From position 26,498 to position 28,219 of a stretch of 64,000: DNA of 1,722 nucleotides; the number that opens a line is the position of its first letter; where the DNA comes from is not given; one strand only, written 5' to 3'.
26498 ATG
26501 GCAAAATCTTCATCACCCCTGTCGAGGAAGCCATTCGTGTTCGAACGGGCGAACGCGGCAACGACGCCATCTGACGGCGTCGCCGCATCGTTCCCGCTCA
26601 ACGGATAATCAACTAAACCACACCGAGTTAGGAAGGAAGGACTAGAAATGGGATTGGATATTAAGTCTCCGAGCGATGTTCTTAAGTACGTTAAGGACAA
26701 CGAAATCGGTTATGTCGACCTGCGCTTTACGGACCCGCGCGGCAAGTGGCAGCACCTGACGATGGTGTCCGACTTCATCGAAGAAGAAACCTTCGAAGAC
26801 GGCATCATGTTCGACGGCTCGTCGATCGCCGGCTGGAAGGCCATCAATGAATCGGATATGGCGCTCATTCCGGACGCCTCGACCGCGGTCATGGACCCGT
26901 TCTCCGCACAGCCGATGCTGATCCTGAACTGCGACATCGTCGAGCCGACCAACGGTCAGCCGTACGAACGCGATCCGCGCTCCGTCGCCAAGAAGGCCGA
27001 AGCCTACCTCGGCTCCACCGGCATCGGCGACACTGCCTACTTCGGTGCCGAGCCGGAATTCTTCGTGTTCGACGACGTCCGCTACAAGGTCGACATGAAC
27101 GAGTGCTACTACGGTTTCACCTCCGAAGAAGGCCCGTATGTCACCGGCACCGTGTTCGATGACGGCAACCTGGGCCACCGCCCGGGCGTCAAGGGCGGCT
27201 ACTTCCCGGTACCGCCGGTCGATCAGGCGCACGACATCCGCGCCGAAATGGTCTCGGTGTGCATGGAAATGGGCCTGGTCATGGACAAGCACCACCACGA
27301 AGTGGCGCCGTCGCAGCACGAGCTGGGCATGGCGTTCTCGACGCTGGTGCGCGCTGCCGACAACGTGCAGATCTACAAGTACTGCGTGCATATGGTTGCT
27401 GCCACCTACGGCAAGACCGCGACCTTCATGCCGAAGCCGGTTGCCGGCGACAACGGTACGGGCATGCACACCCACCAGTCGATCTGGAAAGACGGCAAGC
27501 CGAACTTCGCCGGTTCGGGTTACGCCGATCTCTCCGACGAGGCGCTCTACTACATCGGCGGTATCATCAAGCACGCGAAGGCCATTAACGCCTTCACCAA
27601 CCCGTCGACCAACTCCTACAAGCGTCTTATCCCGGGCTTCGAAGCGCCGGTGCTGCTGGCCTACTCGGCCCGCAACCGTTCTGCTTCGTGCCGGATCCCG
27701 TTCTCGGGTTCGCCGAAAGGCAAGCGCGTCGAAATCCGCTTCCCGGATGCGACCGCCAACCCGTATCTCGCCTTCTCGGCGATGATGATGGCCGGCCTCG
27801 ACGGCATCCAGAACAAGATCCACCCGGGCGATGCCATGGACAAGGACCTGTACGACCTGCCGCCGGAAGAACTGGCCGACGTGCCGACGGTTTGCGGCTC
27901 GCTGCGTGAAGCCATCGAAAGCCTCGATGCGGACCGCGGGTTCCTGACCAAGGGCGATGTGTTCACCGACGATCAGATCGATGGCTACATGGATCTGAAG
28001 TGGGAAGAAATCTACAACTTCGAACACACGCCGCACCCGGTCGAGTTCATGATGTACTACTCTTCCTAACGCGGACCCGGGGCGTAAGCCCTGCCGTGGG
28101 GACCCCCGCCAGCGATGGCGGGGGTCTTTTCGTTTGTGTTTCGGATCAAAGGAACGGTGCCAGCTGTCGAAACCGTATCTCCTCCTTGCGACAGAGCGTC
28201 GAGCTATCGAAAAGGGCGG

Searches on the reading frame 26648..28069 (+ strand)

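Call 53: search_protein_families(library=pfam, proteins=[window:26648-28069:+], max_evalue=0.00001)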
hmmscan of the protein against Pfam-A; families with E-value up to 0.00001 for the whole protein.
window:26648-28069:+ (473 aa): 2 families
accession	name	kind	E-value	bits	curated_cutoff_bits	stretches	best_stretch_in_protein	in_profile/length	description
PF00120.29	Gln-synt_C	-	1.2e-136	455.8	24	1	107-470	1-344/344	Glutamine synthetase, catalytic domain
PF03951.24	Gln-synt_N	-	3.2e-30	104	33.4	1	20-100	2-82/82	Glutamine synthetase, beta-Grasp domain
